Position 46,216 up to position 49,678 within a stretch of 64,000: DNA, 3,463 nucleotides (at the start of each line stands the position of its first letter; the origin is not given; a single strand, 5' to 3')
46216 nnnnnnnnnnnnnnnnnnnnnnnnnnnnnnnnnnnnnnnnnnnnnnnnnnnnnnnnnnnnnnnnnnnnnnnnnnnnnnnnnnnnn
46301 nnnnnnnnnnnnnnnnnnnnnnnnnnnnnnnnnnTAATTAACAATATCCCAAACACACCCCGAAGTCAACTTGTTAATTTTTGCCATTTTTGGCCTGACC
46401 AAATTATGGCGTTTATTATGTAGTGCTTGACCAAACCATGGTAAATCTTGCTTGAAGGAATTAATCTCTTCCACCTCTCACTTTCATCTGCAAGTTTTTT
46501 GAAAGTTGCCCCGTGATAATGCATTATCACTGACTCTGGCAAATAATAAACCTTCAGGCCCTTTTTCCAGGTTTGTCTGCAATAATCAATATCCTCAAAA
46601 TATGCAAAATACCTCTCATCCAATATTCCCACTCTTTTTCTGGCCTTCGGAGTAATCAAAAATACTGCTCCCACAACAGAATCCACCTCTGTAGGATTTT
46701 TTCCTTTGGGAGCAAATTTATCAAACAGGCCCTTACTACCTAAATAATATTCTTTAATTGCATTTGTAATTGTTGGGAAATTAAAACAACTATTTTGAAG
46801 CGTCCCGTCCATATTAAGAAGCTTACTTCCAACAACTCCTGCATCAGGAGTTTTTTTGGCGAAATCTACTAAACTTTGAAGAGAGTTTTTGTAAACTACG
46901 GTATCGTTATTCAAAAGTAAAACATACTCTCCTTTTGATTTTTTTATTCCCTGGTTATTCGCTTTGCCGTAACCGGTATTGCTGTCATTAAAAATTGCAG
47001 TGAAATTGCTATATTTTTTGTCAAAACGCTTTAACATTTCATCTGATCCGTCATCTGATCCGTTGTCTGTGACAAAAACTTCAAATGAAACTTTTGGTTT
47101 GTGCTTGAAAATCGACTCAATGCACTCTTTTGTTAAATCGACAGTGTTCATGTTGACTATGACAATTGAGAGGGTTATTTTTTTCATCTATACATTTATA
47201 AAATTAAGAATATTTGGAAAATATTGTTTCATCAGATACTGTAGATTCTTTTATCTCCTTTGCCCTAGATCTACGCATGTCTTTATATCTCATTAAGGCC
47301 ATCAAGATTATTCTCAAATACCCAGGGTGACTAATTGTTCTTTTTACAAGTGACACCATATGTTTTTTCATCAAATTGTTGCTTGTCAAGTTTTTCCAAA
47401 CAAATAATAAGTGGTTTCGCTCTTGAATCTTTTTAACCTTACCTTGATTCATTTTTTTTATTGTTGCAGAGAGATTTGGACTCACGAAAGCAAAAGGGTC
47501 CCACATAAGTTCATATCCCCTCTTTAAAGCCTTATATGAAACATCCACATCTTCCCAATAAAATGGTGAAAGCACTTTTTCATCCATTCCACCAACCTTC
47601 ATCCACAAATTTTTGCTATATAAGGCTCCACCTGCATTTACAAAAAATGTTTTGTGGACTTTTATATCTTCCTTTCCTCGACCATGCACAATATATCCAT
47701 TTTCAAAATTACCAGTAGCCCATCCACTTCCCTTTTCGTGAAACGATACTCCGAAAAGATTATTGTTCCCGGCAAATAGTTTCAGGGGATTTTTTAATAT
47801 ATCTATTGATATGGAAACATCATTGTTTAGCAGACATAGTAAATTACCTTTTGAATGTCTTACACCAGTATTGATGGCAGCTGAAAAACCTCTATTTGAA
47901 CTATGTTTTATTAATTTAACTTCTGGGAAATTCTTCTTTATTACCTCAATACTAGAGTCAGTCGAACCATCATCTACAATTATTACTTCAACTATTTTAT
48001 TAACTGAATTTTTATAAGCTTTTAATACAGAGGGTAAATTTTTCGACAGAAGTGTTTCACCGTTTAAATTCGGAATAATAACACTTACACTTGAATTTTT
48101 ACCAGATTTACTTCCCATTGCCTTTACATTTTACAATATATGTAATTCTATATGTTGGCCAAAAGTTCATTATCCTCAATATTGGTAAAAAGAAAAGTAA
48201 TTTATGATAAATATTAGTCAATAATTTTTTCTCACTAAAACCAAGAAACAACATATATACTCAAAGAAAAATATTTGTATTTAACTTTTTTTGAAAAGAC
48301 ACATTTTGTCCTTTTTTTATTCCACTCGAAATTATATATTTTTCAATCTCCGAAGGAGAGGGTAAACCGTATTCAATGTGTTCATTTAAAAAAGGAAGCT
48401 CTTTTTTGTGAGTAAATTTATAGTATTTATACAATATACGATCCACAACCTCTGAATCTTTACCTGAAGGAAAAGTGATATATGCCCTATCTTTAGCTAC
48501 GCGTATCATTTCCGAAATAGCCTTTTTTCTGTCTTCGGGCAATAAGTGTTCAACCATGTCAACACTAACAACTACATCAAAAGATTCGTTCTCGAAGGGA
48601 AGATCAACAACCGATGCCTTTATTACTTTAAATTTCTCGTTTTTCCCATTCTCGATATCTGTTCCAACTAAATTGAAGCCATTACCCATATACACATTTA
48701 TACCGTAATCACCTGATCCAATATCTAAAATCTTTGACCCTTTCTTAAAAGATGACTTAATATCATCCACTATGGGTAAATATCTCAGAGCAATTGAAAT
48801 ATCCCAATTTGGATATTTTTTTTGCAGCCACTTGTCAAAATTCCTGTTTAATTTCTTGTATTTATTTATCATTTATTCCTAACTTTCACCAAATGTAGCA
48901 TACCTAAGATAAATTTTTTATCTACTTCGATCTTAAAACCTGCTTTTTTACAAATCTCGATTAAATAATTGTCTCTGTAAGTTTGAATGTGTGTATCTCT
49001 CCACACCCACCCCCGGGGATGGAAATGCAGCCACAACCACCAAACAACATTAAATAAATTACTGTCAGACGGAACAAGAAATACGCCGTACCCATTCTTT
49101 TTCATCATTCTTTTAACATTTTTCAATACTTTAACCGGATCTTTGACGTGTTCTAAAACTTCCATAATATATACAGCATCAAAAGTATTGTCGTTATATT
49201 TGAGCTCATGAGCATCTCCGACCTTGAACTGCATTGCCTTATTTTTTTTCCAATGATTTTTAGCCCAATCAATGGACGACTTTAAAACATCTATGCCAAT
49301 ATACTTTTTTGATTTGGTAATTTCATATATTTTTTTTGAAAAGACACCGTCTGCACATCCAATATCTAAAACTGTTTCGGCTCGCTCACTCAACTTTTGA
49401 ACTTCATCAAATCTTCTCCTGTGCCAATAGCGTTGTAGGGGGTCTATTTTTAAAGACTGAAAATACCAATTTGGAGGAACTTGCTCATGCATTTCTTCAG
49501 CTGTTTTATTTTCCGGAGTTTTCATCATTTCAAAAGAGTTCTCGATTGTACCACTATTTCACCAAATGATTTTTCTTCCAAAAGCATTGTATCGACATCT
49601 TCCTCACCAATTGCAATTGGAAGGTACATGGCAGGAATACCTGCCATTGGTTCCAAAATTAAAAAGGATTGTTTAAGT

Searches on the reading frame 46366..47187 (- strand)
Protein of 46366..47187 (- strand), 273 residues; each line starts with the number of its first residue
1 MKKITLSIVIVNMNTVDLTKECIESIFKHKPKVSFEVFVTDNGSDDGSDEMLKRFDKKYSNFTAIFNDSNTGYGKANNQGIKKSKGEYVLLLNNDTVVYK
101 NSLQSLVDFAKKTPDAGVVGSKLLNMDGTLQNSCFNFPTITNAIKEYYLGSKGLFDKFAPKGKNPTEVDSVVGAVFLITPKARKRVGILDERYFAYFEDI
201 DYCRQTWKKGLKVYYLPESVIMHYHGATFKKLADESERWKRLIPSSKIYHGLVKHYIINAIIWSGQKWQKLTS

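Call 7: search_protein_families(library=pfam, proteins=[window:46366-47187:-], max_evalue=0.001)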
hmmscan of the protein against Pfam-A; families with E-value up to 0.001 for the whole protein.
window:46366-47187:- (273 aa): 4 families
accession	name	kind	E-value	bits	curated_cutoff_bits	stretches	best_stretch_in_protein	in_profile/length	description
PF00535.33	Glycos_transf_2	-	5.4e-26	92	23.3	1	7-128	1-121/168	Glycosyl transferase family 2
PF13641.12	Glyco_tranf_2_3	-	3e-21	76.9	27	1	6-240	3-228/230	Glycosyltransferase like family 2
PF13632.12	Glyco_trans_2_3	-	4.2e-08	33.7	27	1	88-243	1-140/198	Glycosyl transferase family group 2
PF13712.12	Glyco_tranf_2_5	-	1.2e-06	28.8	27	1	71-240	39-203/210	Glycosyltransferase like family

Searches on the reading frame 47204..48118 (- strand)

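Call 7: search_protein_families(library=pfam, proteins=[window:47204-48118:-], max_evalue=0.001)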
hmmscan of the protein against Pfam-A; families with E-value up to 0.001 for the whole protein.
window:47204-48118:- (304 aa): 3 families
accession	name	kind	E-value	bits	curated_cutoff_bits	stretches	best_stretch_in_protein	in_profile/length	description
PF00535.33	Glycos_transf_2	-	1.1e-21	77.9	23.3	1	12-170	1-162/168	Glycosyl transferase family 2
PF10111.15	Glyco_tranf_2_2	-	2.5e-09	37.5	27.3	1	12-115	1-106/276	Glycosyltransferase like family 2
PF13641.12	Glyco_tranf_2_3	-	4.1e-07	30.7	27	1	11-203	3-200/230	Glycosyltransferase like family 2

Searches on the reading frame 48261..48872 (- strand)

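Call 7: search_protein_families(library=pfam, proteins=[window:48261-48872:-], max_evalue=0.001)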
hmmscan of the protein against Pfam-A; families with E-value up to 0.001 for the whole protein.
window:48261-48872:- (203 aa): 6 families
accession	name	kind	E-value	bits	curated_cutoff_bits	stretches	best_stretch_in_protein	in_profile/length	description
PF08241.18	Methyltransf_11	-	3.3e-12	47.3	21.2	1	49-132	1-93/95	Methyltransferase domain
PF13649.12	Methyltransf_25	-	1.2e-08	35.9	27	1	79-127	46-94/97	Methyltransferase domain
PF13489.12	Methyltransf_23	-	9.6e-06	25.9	27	1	41-134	19-116/164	Methyltransferase domain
PF13847.12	Methyltransf_31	-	3.2e-05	24.1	27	1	44-139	3-115/145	Methyltransferase domain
PF07021.18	MetW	-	0.00078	19.6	21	0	38-136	7-111/193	Methionine biosynthesis protein MetW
PF08242.18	Methyltransf_12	-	0.00081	20.5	30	0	80-130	47-96/98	Methyltransferase domain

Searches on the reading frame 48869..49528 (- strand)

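Call 7: search_protein_families(library=pfam, proteins=[window:48869-49528:-], max_evalue=0.001)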
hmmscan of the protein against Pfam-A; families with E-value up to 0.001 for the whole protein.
window:48869-49528:- (219 aa): 14 families
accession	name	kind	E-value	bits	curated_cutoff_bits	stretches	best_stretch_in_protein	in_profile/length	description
PF13489.12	Methyltransf_23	-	3.6e-25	89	27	1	34-200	4-161/164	Methyltransferase domain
PF13847.12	Methyltransf_31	-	7.1e-23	81.3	27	1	49-150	3-109/145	Methyltransferase domain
PF08241.18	Methyltransf_11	-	9e-22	78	21.2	1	54-149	1-94/95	Methyltransferase domain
PF13649.12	Methyltransf_25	-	6.9e-19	68.8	27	1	53-146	1-97/97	Methyltransferase domain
PF08242.18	Methyltransf_12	-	6.7e-15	56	30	1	54-146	1-96/98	Methyltransferase domain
PF01209.24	Ubie_methyltran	-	7.8e-10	38.9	20.1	1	33-155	33-156/233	ubiE/COQ5 methyltransferase family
PF07021.18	MetW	-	2.3e-07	31.1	21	1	37-144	1-104/193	Methionine biosynthesis protein MetW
PF05401.17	NodS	-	2.7e-07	31.1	24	1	36-150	27-144/201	Nodulation protein S (NodS)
PF08003.17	Methyltransf_9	-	1.1e-06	28.3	23.8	1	42-147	110-214/315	Protein of unknown function (DUF1698)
PF05219.18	DREV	-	1.3e-06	28.2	26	1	48-201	93-236/265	DREV methyltransferase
PF12847.13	Methyltransf_18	-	3.1e-05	24.5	27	1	38-121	3-88/151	Methyltransferase domain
PF01728.25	FtsJ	-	3.2e-05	24.4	24.1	1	41-113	13-82/181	FtsJ-like methyltransferase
PF05175.20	MTS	-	0.00018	21.6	23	1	44-118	25-101/170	Methyltransferase small domain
PF06325.19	PrmA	-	0.00047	20.2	22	1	44-147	156-255/296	Ribosomal protein L11 methyltransferase (PrmA)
